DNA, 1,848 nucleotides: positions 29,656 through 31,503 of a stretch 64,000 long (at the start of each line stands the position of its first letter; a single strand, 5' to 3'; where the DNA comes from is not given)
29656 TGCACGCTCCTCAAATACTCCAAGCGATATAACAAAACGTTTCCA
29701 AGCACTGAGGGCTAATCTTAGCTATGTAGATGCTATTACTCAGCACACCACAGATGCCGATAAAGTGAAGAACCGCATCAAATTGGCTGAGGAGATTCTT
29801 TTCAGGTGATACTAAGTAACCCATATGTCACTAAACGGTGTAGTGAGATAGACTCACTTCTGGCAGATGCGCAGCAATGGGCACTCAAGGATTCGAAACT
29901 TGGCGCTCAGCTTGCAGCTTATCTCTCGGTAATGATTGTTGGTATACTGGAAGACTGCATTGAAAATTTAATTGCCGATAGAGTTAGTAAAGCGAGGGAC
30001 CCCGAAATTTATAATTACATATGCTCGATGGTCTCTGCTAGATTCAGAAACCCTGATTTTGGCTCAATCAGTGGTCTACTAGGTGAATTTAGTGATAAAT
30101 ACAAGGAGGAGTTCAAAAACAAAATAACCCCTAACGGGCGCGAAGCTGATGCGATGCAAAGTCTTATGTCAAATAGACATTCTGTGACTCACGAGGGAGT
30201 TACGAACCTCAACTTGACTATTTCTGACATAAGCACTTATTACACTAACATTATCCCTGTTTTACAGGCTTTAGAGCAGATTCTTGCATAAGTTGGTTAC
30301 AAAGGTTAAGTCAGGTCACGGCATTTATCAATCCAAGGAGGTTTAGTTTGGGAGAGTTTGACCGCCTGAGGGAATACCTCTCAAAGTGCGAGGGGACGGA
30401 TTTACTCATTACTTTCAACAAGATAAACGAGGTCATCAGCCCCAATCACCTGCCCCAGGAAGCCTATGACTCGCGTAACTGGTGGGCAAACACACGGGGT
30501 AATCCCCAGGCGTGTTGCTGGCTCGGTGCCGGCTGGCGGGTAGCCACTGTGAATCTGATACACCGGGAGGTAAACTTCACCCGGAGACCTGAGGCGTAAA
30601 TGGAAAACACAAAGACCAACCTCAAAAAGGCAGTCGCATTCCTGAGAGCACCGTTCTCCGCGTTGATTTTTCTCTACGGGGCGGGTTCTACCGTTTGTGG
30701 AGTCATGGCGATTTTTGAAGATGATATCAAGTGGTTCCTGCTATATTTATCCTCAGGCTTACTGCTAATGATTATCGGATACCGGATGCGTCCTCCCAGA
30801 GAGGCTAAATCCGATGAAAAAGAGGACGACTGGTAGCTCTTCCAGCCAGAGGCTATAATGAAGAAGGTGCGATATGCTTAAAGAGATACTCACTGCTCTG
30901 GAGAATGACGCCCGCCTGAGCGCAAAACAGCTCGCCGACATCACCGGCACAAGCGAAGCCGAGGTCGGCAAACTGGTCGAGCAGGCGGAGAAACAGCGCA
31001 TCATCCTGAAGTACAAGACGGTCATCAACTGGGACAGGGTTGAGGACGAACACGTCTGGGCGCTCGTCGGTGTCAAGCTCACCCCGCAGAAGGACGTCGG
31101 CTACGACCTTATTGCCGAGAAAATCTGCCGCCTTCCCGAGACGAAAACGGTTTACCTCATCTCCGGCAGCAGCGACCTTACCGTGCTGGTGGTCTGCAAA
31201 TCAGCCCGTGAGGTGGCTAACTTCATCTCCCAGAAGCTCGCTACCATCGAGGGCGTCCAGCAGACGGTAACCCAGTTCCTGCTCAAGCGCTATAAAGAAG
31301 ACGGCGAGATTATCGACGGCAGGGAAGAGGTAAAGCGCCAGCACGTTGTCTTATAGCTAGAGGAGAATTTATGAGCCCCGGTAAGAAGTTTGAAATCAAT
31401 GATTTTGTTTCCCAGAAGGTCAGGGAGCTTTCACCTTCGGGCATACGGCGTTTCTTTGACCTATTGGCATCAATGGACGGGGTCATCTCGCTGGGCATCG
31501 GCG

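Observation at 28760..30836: Low-GC island after gatA: DUF262 ParB-like protein coupled to a HEPN-motif protein, plus two small coupled genes (candidate defence module)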

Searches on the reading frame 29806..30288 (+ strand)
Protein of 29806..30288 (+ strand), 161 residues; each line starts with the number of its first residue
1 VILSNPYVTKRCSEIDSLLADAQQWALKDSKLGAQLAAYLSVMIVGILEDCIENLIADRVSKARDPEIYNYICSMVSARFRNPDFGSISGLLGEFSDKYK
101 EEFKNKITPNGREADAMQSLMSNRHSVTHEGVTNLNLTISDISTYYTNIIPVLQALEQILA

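Call 3: search_protein_families(library=pfam, proteins=[window:29806-30288:+], max_evalue=1)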
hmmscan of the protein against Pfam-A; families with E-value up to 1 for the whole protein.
window:29806-30288:+ (161 aa): 3 families
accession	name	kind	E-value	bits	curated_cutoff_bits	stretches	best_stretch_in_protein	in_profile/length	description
PF18735.6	HEPN_RiboL-PSP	-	9e-12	45.7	28.4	1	10-160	5-189/191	RiboL-PSP-HEPN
PF18737.6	HEPN_MAE_28990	-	0.0075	16.9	26.8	1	95-158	147-200/211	MAE_28990/MAE_18760-like HEPN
PF05303.17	GSKIP_dom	-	0.074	13.6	20.9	1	81-108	72-99/105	GSKIP domain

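Call 4: search_protein_families(library=padloc, proteins=[window:29806-30288:+], max_evalue=1)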
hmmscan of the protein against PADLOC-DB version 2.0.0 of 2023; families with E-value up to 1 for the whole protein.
window:29806-30288:+ (161 aa): 0 families

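Call 5: search_protein_families(library=ncbifam, proteins=[window:29806-30288:+], max_evalue=1)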
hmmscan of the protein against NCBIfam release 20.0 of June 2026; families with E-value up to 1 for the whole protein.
window:29806-30288:+ (161 aa): 1 family
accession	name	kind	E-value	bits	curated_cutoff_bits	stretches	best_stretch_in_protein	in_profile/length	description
NF045632.1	hydroxlase_HsaD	equivalog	0.19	10.7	400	1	34-84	168-216/290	4,5:9,10-diseco-3-hydroxy-5,9,17-trioxoandrosta-1(10),2-diene-4-oate hydrolase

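Call 13: find_homologous_proteins(query=window:29806-30288:+, max_evalue=0.001)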
Query window:29806-30288:+ (161 aa): 20 proteins with E <= 0.001 among 78 candidates.
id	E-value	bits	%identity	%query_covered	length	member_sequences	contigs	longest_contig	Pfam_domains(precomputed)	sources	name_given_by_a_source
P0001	1.8e-99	347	100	100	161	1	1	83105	PF18735.7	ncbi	ncbi:MAG: HEPN domain-containing protein [Chloroflexota bacterium]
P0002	9.2e-56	206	58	99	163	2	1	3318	PF18735.7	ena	-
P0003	2.4e-55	204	56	99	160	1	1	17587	PF18735.7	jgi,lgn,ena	-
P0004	3.3e-54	201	56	99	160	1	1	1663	PF18735.7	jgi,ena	-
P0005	9.3e-54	199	56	99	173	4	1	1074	PF18735.7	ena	-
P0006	1.0e-53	199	54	100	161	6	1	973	PF18735.7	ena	-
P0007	1.8e-53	198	55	97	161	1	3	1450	-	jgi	jgi:hypothetical protein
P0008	2.4e-53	198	54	99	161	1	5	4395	-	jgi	jgi:hypothetical protein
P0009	7.8e-53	196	53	100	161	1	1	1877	-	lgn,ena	-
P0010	1.0e-52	196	54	99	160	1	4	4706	PF18735.7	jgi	jgi:hypothetical protein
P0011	2.2e-52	195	54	100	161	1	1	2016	-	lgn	-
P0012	3.5e-52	194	52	100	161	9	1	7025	PF18735.7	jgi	-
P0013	1.5e-51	192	53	100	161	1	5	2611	-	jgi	jgi:hypothetical protein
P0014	1.8e-50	189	54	99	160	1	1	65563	PF18735.7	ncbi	ncbi:hypothetical protein ACFLVH_02650 [Chloroflexota bacterium]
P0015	3.1e-50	188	51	100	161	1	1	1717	-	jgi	jgi:hypothetical protein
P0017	1.3e-49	186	53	99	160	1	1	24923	PF18735.7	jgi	jgi:hypothetical protein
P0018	4.5e-49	184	53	96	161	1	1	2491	PF18735.7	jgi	jgi:hypothetical protein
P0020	1.1e-45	173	55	89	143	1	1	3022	PF18735.7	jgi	jgi:hypothetical protein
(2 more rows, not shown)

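Call 14: find_encoding_contigs(protein=P0014, flank=6000, max_places=3)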
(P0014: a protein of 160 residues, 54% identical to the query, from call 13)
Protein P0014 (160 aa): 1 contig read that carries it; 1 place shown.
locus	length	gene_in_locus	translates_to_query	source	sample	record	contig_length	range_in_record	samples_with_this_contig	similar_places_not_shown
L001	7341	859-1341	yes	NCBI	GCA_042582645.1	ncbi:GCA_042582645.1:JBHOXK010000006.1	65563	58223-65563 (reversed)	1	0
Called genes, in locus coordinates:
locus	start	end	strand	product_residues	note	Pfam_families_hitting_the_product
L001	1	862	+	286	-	PF03235:GmrSD_N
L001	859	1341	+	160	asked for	PF18735:HEPN_RiboL-PSP (faint)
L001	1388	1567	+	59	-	-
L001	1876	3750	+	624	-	PF02730:AFOR_N, PF01314:AFOR_C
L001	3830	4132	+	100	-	PF02597:ThiS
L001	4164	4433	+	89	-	-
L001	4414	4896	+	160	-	PF13412:HTH_24 (weak), PF01037:AsnC_trans_reg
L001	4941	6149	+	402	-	PF00155:Aminotran_1_2, PF01041:DegT_DnrJ_EryC1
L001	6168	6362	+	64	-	-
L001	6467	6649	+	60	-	-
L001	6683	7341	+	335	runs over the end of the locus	PF00586:AIRS, PF02769:AIRS_C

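Call 15: find_encoding_contigs(protein=P0017, flank=6000, max_places=3)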
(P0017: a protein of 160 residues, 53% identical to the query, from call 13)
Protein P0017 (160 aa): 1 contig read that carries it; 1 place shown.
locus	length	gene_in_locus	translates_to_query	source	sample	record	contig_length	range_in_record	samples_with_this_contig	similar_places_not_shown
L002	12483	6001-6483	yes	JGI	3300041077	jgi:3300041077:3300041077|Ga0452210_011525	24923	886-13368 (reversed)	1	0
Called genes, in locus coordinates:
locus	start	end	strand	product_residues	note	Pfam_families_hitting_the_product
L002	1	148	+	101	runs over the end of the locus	PF00829:Ribosomal_L21p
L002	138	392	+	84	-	PF01016:Ribosomal_L27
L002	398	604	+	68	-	PF01197:Ribosomal_L31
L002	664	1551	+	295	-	PF07136:DUF1385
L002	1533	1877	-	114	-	PF01502:PRA-CH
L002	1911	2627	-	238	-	PF00977:His_biosynth, PF01207:Dus (faint)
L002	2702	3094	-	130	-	PF01957:NfeD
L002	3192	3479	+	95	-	PF02686:GatC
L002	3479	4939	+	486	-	PF01425:Amidase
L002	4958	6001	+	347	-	PF03235:GmrSD_N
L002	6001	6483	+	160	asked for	PF18735:HEPN_RiboL-PSP (weak)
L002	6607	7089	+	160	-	PF01037:AsnC_trans_reg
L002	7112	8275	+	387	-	PF00155:Aminotran_1_2, PF01041:DegT_DnrJ_EryC1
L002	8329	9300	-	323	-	PF00579:tRNA-synt_1b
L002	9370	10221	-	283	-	PF02401:LYTB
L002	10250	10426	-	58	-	-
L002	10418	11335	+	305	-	PF01791:DeoC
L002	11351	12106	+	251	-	PF00294:PfkB, PF08543:Phos_pyr_kin (faint)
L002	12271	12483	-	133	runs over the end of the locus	PF12844:HTH_19 (weak), PF13560:HTH_31, PF01381:HTH_3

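Call 16: find_encoding_contigs(protein=P0003, flank=6000, max_places=3)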
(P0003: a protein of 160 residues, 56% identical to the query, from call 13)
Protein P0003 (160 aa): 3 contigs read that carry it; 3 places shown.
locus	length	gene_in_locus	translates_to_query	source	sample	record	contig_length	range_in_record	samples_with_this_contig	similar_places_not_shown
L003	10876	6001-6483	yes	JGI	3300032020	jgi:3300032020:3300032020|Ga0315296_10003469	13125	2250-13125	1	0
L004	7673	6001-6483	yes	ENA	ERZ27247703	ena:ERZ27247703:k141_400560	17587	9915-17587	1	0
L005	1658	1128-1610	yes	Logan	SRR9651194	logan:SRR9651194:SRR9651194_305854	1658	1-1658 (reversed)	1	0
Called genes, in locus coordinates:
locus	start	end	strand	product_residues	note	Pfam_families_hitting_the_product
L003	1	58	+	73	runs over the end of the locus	-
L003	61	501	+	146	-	PF05534:HicB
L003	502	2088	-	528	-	PF19864:Radical_SAM_N2, PF04055:Radical_SAM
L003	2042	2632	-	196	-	PF01936:NYN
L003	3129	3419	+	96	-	PF02686:GatC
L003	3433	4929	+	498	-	PF01425:Amidase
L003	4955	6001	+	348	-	PF03235:GmrSD_N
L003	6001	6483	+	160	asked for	PF18735:HEPN_RiboL-PSP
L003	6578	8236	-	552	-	PF03485:Arg_tRNA_synt_N, PF00750:tRNA-synt_1d, PF05746:DALR_1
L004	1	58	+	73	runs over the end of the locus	-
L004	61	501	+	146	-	PF05534:HicB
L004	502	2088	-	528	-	PF19864:Radical_SAM_N2, PF04055:Radical_SAM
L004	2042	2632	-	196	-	PF01936:NYN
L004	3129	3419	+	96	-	PF02686:GatC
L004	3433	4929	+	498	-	PF01425:Amidase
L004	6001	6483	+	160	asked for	PF18735:HEPN_RiboL-PSP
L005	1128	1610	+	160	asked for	PF18735:HEPN_RiboL-PSP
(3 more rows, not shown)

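Call 20: find_related_loci(query=A1, collection=genome_contigs, flank=6000)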
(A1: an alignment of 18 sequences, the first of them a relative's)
Query A1 (161 aa) in genome_contigs; peptide patterns used: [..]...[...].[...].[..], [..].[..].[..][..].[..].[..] (x = any residue, [..] = any of these).
35 stretches matched a pattern; 8 encode a relative of the query (tblastn E <= 1e-3); 8 distinct loci.
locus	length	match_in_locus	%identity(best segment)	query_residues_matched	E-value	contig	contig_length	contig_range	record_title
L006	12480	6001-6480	54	1-160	1e-59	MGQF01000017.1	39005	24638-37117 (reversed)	MAG: Deltaproteobacteria bacterium RBG_13_52_11 RBG_13_scaffold_1402, whole genome shotgun sequence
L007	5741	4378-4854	53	3-161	9e-59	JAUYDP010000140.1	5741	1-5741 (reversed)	MAG: Dehalococcoidia bacterium isolate C20_metabat.bin.42 C20_k141_275489, whole genome shotgun sequence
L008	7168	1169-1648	51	1-160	2e-58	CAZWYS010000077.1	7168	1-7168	MAG TPA_asm: uncultured Dehalococcoidaceae bacterium isolate SRP214966_co5_332 genome assembly, contig: NODE_11264_lengt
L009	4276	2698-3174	49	3-161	5e-54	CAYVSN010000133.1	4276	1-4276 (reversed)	MAG TPA_asm: uncultured Dehalococcoidales bacterium isolate SRP239594_co1_134 genome assembly, contig: NODE_16946_length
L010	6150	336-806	48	4-160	3e-53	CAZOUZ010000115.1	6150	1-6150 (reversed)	MAG TPA_asm: uncultured Dehalococcoidales bacterium isolate binchicken_co228_542 genome assembly, contig: NODE_20998_len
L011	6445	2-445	47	14-161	2e-49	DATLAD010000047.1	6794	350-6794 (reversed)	MAG TPA_asm: Dehalococcoidales bacterium isolate SMAG_U14262 k141_1644613, whole genome shotgun sequence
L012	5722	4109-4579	50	7-161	6e-49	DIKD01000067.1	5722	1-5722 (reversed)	MAG TPA_asm: Dehalococcoidia bacterium UBA5627 UBA5627_contig_88535, whole genome shotgun sequence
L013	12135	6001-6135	62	4-48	4e-16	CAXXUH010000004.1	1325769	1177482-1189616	MAG: Dehalococcoidia bacterium isolate 8dfcd61c-6008-4d0e-aef3-db511af9be87 genome assembly, contig: contig_4, whole gen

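Call 43: predict_structure(alignment_id=A1)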
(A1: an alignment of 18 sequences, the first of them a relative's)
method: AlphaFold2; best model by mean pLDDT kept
length: 161 residues; sequences in the alignment: 18
mean_pLDDT: 67.7   pTM: 0.60
mean pLDDT of the five models: 67.7, 66.2, 60.5, 59.1, 54.9
residues with pLDDT >= 90: 0; 70-90: 88; 50-70: 41; < 50: 32
segments of 3 or more residues with pLDDT < 50: 82-96, 98-100, 102-104, 106-109, 123-126
pLDDT, mean of each block of 10 residues (from residue 1): 75 85 84 76 77 76 74 64 44 46 48 51 51 67 83 83 77
secondary structure, 60 per line:
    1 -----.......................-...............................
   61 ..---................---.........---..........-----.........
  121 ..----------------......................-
elements in order: H6-28 H30-62 H66-81 H85-93 H97-106 H112-122 H139-160

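Call 48: search_solved_structures(query=A1, max_evalue=10)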
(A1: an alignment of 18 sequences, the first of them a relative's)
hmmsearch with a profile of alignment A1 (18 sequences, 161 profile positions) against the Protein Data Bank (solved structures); distinct sequences matched with E-value up to 10: 0.

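Call 74: search_protein_representatives(alignment_id=A1)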
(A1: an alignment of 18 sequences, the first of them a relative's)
Query: 18 sequences, 161 profile positions. Proteins with E-value up to 0.001 (for the whole library): 1229; up to 1e-10: 350; up to 1e-30: 23. The best 150 are listed.
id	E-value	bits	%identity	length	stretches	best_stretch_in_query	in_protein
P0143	5.0e-68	244.1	-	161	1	1-160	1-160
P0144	5.5e-59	214.7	-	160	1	3-161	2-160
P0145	3.6e-56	205.5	-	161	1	2-161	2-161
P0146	2.7e-53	196.2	-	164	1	1-160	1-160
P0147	1.2e-50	187.6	-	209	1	3-160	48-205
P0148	2.8e-48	179.9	-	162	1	1-160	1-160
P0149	1.3e-44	168.0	-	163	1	3-160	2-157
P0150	7.0e-44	165.6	-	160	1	2-160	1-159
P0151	2.9e-43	163.5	-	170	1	4-160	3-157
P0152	2.3e-42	160.6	-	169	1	4-160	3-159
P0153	4.1e-41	156.6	-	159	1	1-160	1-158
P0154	3.3e-38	147.1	-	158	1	1-160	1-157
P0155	2.3e-37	144.4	-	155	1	4-160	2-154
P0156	4.3e-36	140.3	-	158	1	21-160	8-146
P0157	4.7e-36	140.1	-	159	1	1-160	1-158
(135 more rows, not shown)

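Call 77: search_protein_families(library=padloc, alignment_id=A4, max_evalue=0.01)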
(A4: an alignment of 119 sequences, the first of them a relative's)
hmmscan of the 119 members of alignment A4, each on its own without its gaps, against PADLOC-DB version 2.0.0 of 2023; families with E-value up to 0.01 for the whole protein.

A. member 1, P0001 (161 aa): 0 families

B. families by the number of members that match (of 119 scanned): 23 families
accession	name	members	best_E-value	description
PDLC04029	PD-T4-2_B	18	4.5e-06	-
PDLC04028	PD-T4-2_B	17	1.9e-09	-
PDLC04030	PD-T4-2_B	5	0.00011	-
PDLC01974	CARF_m10--CARF_HEPN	5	0.00068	-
PDLC03820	RTasHEPN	4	0.00077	DRT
PDLC01824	CARF2--CARF_HEPN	3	0.00034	-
PDLC01834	CARF2--CARF_HEPN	3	0.00034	-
PDLC01621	Csx1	3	0.0029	CAS-III; associated_signaling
PDLC01035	Csx1/Csm6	3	0.0039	CARF+HEPN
PDLC01509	Csx1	2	0.0012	CAS-III; associated_signaling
PDLC03994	PD-Lambda-5_A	1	0.0011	-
PDLC02917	DUF3800_VII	1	0.0011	-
PDLC01826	CARF2--CARF_HEPN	1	0.0019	-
PDLC00277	PtuA1|PtuA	1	0.0021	AAA ATPase domain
PDLC04883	PDC-S05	1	0.0023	-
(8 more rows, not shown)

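Call 78: search_protein_families(library=pfam, alignment_id=A4, max_evalue=0.001)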
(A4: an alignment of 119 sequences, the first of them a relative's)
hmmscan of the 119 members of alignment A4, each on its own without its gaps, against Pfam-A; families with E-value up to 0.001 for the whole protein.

A. member 1, P0001 (161 aa): 1 family
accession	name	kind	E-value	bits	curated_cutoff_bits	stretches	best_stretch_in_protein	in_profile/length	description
PF18735.6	HEPN_RiboL-PSP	-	9e-12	45.7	28.4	1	10-160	5-189/191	RiboL-PSP-HEPN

B. families by the number of members that match (of 119 scanned): 4 families
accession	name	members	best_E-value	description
PF18735.6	HEPN_RiboL-PSP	114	4.6e-21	RiboL-PSP-HEPN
PF18737.6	HEPN_MAE_28990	41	5.4e-08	MAE_28990/MAE_18760-like HEPN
PF18731.6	HEPN_Swt1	10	1.3e-06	Swt1-like HEPN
PF18739.6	HEPN_Apea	6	1.4e-05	Apea-like HEPN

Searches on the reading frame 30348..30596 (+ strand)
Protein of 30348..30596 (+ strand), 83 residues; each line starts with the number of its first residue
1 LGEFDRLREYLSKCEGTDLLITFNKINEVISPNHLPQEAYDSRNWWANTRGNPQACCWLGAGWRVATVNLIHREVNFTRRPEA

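Call 3: search_protein_families(library=pfam, proteins=[window:30348-30596:+], max_evalue=1)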
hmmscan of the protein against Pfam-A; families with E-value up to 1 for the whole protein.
window:30348-30596:+ (83 aa): 1 family
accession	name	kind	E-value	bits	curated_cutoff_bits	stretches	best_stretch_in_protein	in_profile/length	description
PF24698.1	DUF7662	-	5.1e-10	39.4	26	1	4-80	1-71/72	Domain of unknown function (DUF7662)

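Call 4: search_protein_families(library=padloc, proteins=[window:30348-30596:+], max_evalue=1)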
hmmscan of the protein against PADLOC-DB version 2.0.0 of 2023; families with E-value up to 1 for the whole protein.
window:30348-30596:+ (83 aa): 0 families

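Call 5: search_protein_families(library=ncbifam, proteins=[window:30348-30596:+], max_evalue=1)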
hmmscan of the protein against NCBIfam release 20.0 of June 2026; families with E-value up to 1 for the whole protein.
window:30348-30596:+ (83 aa): 0 families

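Call 57: find_homologous_proteins(query=window:30348-30596:+, max_evalue=0.001)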
Query window:30348-30596:+ (83 aa): 2 proteins with E <= 0.001 among 2 candidates.
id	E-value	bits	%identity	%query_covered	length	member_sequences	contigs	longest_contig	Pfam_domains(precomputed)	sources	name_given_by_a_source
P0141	3.5e-42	160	77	100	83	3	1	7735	PF24698.2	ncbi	-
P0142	2.9e-35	138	73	95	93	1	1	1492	PF24698.2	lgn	-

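Call 58: find_encoding_contigs(protein=P0141, flank=5000, max_places=3)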
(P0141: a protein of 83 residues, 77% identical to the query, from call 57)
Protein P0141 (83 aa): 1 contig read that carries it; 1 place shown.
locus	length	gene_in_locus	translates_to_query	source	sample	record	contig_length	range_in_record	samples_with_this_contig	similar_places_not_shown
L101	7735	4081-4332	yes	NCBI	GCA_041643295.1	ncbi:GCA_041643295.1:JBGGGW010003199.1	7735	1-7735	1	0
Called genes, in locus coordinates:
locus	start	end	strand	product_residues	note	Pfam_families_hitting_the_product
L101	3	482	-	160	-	?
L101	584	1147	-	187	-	PF01694:Rhomboid, PF08551:DUF1751 (weak)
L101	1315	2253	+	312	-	-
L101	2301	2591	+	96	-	PF02686:GatC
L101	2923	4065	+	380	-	PF01425:Amidase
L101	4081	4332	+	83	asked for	PF24698:DUF7662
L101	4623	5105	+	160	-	PF13404:HTH_AsnC-type (faint), PF13412:HTH_24 (weak), PF22482:AsnC_trans_reg_3 (faint), PF01037:AsnC_trans_reg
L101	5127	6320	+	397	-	PF00155:Aminotran_1_2, PF01041:DegT_DnrJ_EryC1, PF01053:Cys_Met_Meta_PP (weak)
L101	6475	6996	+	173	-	-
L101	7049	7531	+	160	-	-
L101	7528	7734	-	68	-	?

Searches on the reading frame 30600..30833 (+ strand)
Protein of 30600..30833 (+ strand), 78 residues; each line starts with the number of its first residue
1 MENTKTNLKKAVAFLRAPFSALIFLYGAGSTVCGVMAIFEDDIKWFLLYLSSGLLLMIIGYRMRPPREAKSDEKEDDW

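Call 3: search_protein_families(library=pfam, proteins=[window:30600-30833:+], max_evalue=1)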
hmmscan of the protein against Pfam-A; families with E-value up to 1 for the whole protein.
window:30600-30833:+ (78 aa): 0 families

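Call 4: search_protein_families(library=padloc, proteins=[window:30600-30833:+], max_evalue=1)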
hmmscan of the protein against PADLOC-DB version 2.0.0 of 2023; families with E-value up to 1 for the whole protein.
window:30600-30833:+ (78 aa): 0 families

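Call 5: search_protein_families(library=ncbifam, proteins=[window:30600-30833:+], max_evalue=1)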
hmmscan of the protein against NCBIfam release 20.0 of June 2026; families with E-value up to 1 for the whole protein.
window:30600-30833:+ (78 aa): 2 families
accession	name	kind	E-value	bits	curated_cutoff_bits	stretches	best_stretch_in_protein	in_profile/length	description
NF008228.0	PRK10995.1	equivalog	0.068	12.3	162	1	19-75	52-103/223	MarC family NAAT transporter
NF011366.0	PRK14785.1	subfamily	0.096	12.5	256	1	3-70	63-128/198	lipoprotein signal peptidase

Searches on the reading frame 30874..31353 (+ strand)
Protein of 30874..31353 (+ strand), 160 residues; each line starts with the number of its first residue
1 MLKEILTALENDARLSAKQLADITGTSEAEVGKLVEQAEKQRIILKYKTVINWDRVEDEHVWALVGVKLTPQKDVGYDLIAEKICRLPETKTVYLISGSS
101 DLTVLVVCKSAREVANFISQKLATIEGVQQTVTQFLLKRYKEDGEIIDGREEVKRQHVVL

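Call 3: search_protein_families(library=pfam, proteins=[window:30874-31353:+], max_evalue=1)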
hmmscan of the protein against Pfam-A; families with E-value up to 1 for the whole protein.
window:30874-31353:+ (160 aa): 10 families
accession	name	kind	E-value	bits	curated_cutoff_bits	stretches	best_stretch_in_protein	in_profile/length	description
PF01037.27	AsnC_trans_reg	-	4.7e-15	55.7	25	1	65-138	1-72/73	Lrp/AsnC ligand binding domain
PF22482.2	AsnC_trans_reg_3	-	6.7e-06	26.6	24.4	1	78-143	25-89/95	PF0864 C-terminal dimeric alpha+beta barrel domain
PF13404.12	HTH_AsnC-type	-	1.5e-05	25.1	27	1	4-31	7-34/42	AsnC-type helix-turn-helix domain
PF13412.12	HTH_24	-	0.00012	22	21.9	1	3-44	6-47/48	Winged helix-turn-helix DNA-binding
PF12802.13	MarR_2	-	0.017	15.7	27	1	5-44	10-50/61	MarR family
PF13545.12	HTH_Crp_2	-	0.043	14.2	27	1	13-51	21-62/70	Crp-like helix-turn-helix domain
PF22233.2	PhyR_sigma-like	-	0.046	14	27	1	6-40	14-45/50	Response regulator PhyR, sigma-like domain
PF12330.14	Haspin_kinase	-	0.056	12.9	25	1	40-121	123-181/364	Haspin like kinase domain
PF24409.1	wHTH-PRTase_assc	-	0.075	13.5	27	1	5-45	3-42/83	wHTH-PRTase associated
PF22554.1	Chap-C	-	0.12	13.5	27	1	7-45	8-51/91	TY-Chap C-terminal domain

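Call 23: find_related_loci(query=A2, collection=metagenome_contigs, flank=5000)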
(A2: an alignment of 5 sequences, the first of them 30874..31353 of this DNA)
Query A2 (160 aa) in metagenome_contigs; peptide patterns used: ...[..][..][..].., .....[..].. (x = any residue, [..] = any of these).
600 stretches matched a pattern (row limit reached: there are more); 523 encode a relative of the query (tblastn E <= 1e-3); the best 80 are kept; 80 distinct loci.
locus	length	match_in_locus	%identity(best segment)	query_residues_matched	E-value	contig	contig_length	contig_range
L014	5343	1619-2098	73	1-160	2e-78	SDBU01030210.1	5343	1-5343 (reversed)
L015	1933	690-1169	72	1-160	2e-81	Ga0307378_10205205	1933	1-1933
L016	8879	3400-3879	73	1-160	4e-77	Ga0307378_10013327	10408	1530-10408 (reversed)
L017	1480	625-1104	71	1-160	8e-80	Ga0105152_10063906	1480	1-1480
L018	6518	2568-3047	71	1-160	4e-75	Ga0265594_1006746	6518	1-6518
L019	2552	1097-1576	70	1-160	2e-76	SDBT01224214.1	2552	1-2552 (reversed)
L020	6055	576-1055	70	1-160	1e-74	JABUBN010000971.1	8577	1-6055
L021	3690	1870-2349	69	1-160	3e-74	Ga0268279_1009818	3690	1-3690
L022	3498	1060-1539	70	1-160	4e-74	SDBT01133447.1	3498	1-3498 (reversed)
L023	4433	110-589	69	1-160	2e-73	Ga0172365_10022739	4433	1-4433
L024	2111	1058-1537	70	1-160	2e-75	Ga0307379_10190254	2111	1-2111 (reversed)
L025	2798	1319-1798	68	1-160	1e-72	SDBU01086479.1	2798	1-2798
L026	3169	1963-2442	68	1-160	3e-72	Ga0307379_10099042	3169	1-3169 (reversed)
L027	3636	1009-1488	64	1-160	1e-71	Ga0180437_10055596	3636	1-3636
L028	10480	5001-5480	67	1-160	6e-71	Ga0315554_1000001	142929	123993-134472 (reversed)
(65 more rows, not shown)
